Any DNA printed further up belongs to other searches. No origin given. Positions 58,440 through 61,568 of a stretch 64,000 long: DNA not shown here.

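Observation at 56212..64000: Bat/MoxR-vWA-type module with unusual domain fusions: FHA-MoxR ATPase, DUF58, BatA-vWA-PA14 giant membrane protein, and a second vWA membrane protein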

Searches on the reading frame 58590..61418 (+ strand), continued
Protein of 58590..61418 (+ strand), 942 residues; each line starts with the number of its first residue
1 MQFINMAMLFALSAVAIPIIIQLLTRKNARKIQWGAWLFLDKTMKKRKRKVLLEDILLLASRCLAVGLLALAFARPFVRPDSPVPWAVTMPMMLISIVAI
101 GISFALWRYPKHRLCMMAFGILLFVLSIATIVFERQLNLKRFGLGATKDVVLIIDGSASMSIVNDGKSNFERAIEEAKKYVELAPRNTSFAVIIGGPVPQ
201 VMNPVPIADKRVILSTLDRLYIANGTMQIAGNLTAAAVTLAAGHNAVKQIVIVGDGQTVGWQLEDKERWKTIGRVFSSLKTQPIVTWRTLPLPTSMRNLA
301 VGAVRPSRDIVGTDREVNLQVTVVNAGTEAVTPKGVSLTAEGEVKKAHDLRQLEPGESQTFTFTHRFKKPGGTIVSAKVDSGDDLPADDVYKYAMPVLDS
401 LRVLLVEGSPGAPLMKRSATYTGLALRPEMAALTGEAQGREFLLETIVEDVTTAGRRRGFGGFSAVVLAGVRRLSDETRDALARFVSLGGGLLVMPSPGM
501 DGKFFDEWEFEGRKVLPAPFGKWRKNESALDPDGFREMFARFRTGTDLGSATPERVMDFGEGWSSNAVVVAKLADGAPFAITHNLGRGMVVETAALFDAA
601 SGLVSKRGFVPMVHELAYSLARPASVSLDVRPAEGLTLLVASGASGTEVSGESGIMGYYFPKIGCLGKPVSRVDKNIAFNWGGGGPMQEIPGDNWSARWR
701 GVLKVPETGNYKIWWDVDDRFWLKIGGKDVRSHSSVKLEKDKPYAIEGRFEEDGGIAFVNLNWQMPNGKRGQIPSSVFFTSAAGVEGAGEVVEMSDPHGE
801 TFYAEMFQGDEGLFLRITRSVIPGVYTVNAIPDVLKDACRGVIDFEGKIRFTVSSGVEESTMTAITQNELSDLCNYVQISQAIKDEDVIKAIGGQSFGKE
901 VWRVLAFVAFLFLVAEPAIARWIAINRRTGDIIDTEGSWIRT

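Call 32: find_related_loci(query=A2, collection=genome_contigs, flank=10000)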
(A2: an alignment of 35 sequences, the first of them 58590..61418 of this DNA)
Query A2 (942 aa) in genome_contigs; peptide patterns used: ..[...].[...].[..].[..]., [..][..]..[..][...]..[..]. (x = any residue, [..] = any of these).
462 stretches matched a pattern; 310 encode a relative of the query (tblastn E <= 1e-3); the best 80 are kept; 80 distinct loci.
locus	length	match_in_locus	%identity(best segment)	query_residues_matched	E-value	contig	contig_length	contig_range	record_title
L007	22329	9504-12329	98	1-942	0e+0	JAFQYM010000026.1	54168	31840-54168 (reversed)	MAG: Kiritimatiellae bacterium isolate RGIG2266 Goat_Duodenum-3__c423, whole genome shotgun sequence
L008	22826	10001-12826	96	1-942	0e+0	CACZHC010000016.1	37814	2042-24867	uncultured bacterium isolate RUG12612 genome assembly, contig: RUG12612_asm_16, whole genome shotgun sequence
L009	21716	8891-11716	92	1-942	0e+0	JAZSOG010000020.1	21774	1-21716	MAG: Kiritimatiellia bacterium isolate T1900044549_TS20190015.MAGScoT_cleanbin_000036 SGB_192_k141_1249943, whole genome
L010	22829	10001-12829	88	1-942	0e+0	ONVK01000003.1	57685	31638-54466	uncultured Lentisphaerae bacterium isolate RUG673 genome assembly, contig: scaffold_143, whole genome shotgun sequence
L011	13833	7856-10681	92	1-942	0e+0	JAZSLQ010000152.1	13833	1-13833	MAG: Kiritimatiellia bacterium isolate T1900044557_TS20190023.MAGScoT_cleanbin_000052 SGB_318_k141_3155544, whole genome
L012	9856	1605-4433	88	1-942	0e+0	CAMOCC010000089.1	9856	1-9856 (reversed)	MAG: uncultured Verrucomicrobia bacterium isolate SRR873601_bin.89_metaWRAP_v1.3_MAG genome assembly, contig: NODE_22092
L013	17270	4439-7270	76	1-942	0e+0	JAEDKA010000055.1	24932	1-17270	MAG: Kiritimatiellae bacterium isolate MAG202 NODE_1342_length_24932_cov_23.157374, whole genome shotgun sequence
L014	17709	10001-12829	88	1-942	0e+0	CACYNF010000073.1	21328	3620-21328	uncultured bacterium isolate RUG12088 genome assembly, contig: RUG12088_asm_73, whole genome shotgun sequence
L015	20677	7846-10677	75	1-942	0e+0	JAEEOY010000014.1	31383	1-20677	MAG: Kiritimatiellae bacterium isolate Tb.RUG.298 NODE_208903_length_31383_cov_2.064116, whole genome shotgun sequence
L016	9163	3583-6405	67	1-942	0e+0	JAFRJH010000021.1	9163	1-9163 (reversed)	MAG: Kiritimatiellae bacterium isolate RGIG2521 Goat_Jejunum-4__c15904, whole genome shotgun sequence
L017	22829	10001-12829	61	1-941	0e+0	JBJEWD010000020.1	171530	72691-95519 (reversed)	MAG: Kiritimatiellia bacterium isolate LOHA06_bin.047 NODE_23_length_171530_cov_20.177291, whole genome shotgun sequence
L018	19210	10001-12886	55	1-936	0e+0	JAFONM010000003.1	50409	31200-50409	MAG: Kiritimatiellae bacterium isolate RGIG628 Dairy_cattle_Duodenum.Co__c83849, whole genome shotgun sequence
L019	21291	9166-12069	52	1-942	0e+0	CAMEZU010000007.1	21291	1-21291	MAG: uncultured Verrucomicrobia bacterium isolate SRR11489758_bin.5_metaWRAP_v1.3_MAG genome assembly, contig: ERZ114667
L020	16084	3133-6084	47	1-936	0e+0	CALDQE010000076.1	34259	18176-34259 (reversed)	MAG TPA_asm: uncultured Verrucomicrobia bacterium isolate SRR6425821_bin.29_CONCOCT_v1.1_MAG genome assembly, contig: ER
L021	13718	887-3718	49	1-936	0e+0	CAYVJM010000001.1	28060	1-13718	MAG TPA_asm: uncultured Lentisphaerales bacterium isolate SRP192927_co4_157 genome assembly, contig: NODE_2854_length_28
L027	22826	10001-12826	48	1-936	0e+0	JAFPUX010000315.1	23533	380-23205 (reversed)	MAG: Kiritimatiellae bacterium isolate RGIG1497 Goat_Abomasum-2__c292975, whole genome shotgun sequence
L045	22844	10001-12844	35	1-928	6e-168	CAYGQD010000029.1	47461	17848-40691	MAG TPA_asm: uncultured Verrucomicrobiales bacterium isolate ERP117304_co3_220 genome assembly, contig: NODE_1121_length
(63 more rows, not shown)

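Call 48: search_solved_structures(query=A2, max_evalue=0.01)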
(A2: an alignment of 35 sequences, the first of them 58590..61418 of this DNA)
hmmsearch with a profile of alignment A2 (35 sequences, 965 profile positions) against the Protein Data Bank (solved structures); distinct sequences matched with E-value up to 0.01: 30.
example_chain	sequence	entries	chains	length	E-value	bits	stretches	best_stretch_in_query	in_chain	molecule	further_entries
6qe7_A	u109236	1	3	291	1.2e-60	208.6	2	661-790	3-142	Anti-sigma-I factor RsgI3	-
6qdi_A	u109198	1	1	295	1.3e-56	195.4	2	662-795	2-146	PA14 domain-containing protein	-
6zxj_A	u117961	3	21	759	1.6e-18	69.2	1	654-797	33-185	Protective antigen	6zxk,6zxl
4ee2_A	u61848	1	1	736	2.1e-18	68.9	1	656-797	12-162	Protective antigen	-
3tew_A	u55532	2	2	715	2.1e-18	68.9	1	656-797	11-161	Protective antigen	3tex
3tey_A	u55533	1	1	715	2.1e-18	68.9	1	656-797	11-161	Protective antigen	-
6vra_B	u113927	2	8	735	2.1e-18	68.9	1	656-796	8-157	Protective antigen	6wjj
4nam_A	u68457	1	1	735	2.2e-18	68.8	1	656-797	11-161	Protective antigen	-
3q8c_A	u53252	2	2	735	2.2e-18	68.8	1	656-797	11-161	Protective antigen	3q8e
1t6b_X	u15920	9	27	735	2.2e-18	68.8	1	656-797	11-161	Protective Antigen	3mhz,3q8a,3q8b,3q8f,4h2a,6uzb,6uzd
1acc_A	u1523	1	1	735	2.2e-18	68.8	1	656-797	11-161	ANTHRAX PROTECTIVE ANTIGEN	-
3tez_A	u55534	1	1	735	2.2e-18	68.8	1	656-797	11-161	Protective antigen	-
6vra_A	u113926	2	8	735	3.1e-18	68.3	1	656-796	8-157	Protective antigen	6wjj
7mjr_A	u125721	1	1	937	4.2e-18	67.9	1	656-796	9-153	Vip4Da1 protein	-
5fr3_A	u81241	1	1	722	1.3e-17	66.3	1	660-797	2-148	PROTECTIVE ANTIGEN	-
3rht_A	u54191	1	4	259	4.8e-05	24.7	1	464-603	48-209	(GATase1)-like protein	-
2kl6_A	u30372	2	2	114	9.9e-05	23.6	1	309-394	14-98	Uncharacterized protein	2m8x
3idu_A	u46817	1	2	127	0.00013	23.2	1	309-394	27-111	Uncharacterized protein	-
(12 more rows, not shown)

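Call 49: search_solved_structures(query=A3, max_evalue=0.1)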
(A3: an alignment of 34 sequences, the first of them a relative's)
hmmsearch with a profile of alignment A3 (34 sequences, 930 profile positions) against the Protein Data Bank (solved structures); distinct sequences matched with E-value up to 0.1: 2.
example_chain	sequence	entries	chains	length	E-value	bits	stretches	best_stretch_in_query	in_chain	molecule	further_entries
2p9r_A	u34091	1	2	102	0.02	15.9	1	744-822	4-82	Alpha-2-macroglobulin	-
4cn8_A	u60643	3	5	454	0.034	15.1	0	298-357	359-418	PROXIMAL THREAD MATRIX PROTEIN 1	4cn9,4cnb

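Call 58: predict_structure(alignment_id=A3)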
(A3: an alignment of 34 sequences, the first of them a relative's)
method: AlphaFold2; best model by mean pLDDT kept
length: 898 residues; sequences in the alignment: 34
mean_pLDDT: 83.7   pTM: 0.66
mean pLDDT of the five models: 83.7, 80.7, 79.5, 79.3, 77.1
residues with pLDDT >= 90: 255; 70-90: 555; 50-70: 81; < 50: 7
segments of 3 or more residues with pLDDT < 50: none
pLDDT, mean of each block of 10 residues (from residue 1): 60 84 92 85 77 87 92 84 91 86 78 88 92 78 84 88 89 89 88 87 84 89 79 79 86 89 89 84 84 91 86 79 82 87 91 92 88 86 90 81 80 85 69 60 82 81 80 88 89 91 93 90 88 93 88 84 86 81 81 87 91 64 56 64 80 92 90 68 72 77 77 86 89 86 92 85 83 89 91 90 83 76 72 89 91 71 73 88 93 82
secondary structure, 60 per line:
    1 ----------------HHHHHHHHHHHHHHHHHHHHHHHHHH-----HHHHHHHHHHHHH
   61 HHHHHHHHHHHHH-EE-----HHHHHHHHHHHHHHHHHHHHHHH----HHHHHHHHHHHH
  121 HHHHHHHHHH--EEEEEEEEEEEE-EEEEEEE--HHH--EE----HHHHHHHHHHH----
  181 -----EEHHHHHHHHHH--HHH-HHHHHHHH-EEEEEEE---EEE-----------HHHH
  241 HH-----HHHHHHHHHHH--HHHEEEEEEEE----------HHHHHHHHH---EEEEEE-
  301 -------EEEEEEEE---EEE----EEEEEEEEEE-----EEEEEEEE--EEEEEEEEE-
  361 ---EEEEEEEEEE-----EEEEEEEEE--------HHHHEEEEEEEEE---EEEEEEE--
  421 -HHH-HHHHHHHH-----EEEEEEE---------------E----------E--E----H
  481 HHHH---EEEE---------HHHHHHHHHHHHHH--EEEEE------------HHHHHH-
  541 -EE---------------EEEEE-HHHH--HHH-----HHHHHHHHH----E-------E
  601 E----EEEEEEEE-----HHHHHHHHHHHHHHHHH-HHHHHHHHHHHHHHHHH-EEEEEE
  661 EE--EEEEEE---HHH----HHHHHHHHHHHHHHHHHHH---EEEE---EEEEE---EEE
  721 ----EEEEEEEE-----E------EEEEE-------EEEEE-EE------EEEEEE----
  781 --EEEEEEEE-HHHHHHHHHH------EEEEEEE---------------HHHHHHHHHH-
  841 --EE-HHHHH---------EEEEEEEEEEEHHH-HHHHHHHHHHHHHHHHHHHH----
elements in order (helices of 4 or more, strands of 3 or more residues): H17-42 H48-73 H82-104 H109-130 E133-144 E146-152 H166-176 H188-197 H204-211 E213-219 E223-225 H237-242 H248-258 E264-271 H282-290 E294-299 E308-315 E319-321 E326-335 E341-348 E351-359 E364-373 E379-387 H396-399 E400-408 E412-418 H426-433 E439-445 H480-484 E488-491 H501-514 E517-521 H534-539 E559-563 H565-568 H579-587 E606-613 H619-635 H637-653 E655-662 E665-670 H681-699 E703-706 E710-714 E718-720 E725-732 E745-749 E757-761 E771-776 E783-790 H792-801 E808-814 H830-839 H846-850 E860-870 H875-894

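Call 61: fold_search(model_id=the predicted structure, library=pdb)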
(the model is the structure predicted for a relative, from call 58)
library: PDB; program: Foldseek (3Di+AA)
matches with E <= 10: 1990; with E <= 0.001: 144
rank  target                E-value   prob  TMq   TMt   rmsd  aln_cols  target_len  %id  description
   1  5axg_B                1.9e-07  1.00  0.13  0.18  18.1       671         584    8  Crystal structure of thermophilic dextranase from Thermoanaerobacter pseudethanolicus (released 2015-11-11)
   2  5axg_A                2.4e-07  0.99  0.13  0.17  21.2       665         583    9  Crystal structure of thermophilic dextranase from Thermoanaerobacter pseudethanolicus (released 2015-11-11)
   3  2kl6_MODEL_1_A        5.1e-07  1.00  0.10  0.77   2.6       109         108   26  Solution NMR structure of the CARDB domain of PF1109 from Pyrococcus furiosus. Northeast Structural Genomics C (released 2009-08-25)
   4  3idu_A                5.7e-07  1.00  0.11  0.76   2.0       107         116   22  Crystal Structure of the CARDB domain of the PF1109 protein in complex with di-metal ions from Pyrococcus furiosus, No (released 2009-08-04)
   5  5axh_B                7.1e-07  0.99  0.13  0.17  21.2       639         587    9  Crystal structure of thermophilic dextranase from Thermoanaerobacter pseudethanolicus, D312G mutant in complex with is (released 2015-11-11)
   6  9npl_A                8.0e-07  0.97  0.11  0.13  25.4       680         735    8  Crystal structure of the inactive conformation of a glycoside hydrolase (CapGH2b - E553Q Mutant) from the GH2 family i (released 2025-11-12)
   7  5axh_A                8.4e-07  1.00  0.16  0.21  18.0       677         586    9  Crystal structure of thermophilic dextranase from Thermoanaerobacter pseudethanolicus, D312G mutant in complex with is (released 2015-11-11)
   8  9u61_C                9.4e-07  1.00  0.09  0.13  21.2       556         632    8  CP/MBL pathways C3 convertase C4b2a and C3 complex (released 2026-01-14)
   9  3idu_B                9.9e-07  1.00  0.11  0.80   2.1       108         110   22  Crystal Structure of the CARDB domain of the PF1109 protein in complex with di-metal ions from Pyrococcus furiosus, No (released 2009-08-04)
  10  9npd_A                1.5e-06  0.97  0.11  0.13  24.8       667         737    8  Crystal structure of the inactive conformation of a glycoside hydrolase (CapGH2b - E553Q Mutant) from the GH2 family i (released 2025-11-12)
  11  9npd_B                2.0e-06  0.97  0.11  0.13  24.6       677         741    8  Crystal structure of the inactive conformation of a glycoside hydrolase (CapGH2b - E553Q Mutant) from the GH2 family i (released 2025-11-12)
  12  6rqj_B                2.7e-06  1.00  0.10  0.13  22.8       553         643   10  Structure of human complement C5 complexed with tick inhibitors OmCI, RaCI1 and CirpT1 (released 2020-01-08)
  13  5i5k_B                2.7e-06  0.99  0.09  0.06  21.8       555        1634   10  Structure of complement C5 in complex with eculizumab (released 2016-03-16)
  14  5jpm_A                4.4e-06  0.99  0.09  0.12  22.5       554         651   10  Structure of the complex of human complement C4 with MASP-2 rebuilt using iMDFF (released 2016-08-10)
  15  9npn_E                4.6e-06  0.96  0.11  0.13  23.9       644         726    9  Crystal structure of the inactive conformation of a glycoside hydrolase (CapGH2b - E465A Mutant) from the GH2 family i (released 2025-11-12)
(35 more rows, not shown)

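Call 62: search_protein_families(library=pfam, alignment_id=A3, max_evalue=0.01)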
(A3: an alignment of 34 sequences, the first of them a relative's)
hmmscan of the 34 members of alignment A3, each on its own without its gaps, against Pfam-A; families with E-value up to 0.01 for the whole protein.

A. member 1, P0241 (898 aa): 1 family
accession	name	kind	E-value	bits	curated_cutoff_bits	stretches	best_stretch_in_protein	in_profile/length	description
PF24157.1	DUF7408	-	0.0048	17.4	27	0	484-551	36-96/174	Domain of unknown function (DUF7408)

B. families by the number of members that match (of 34 scanned): 8 families
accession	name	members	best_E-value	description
PF01835.25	MG2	16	1.8e-07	MG2 domain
PF24157.1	DUF7408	14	0.00018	Domain of unknown function (DUF7408)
PF13519.12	VWA_2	10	0.0013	von Willebrand factor type A domain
PF05762.20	VWA_CoxE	7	6.6e-05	VWA domain containing CoxE-like protein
PF00092.34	VWA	4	0.0001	von Willebrand factor type A domain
PF07090.17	GATase1_like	1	0.003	Putative glutamine amidotransferase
PF07705.17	CARDB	1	0.0033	CARDB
PF16192.10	PMT_4TMC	1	0.0051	C-terminal four TMM region of protein-O-mannosyltransferase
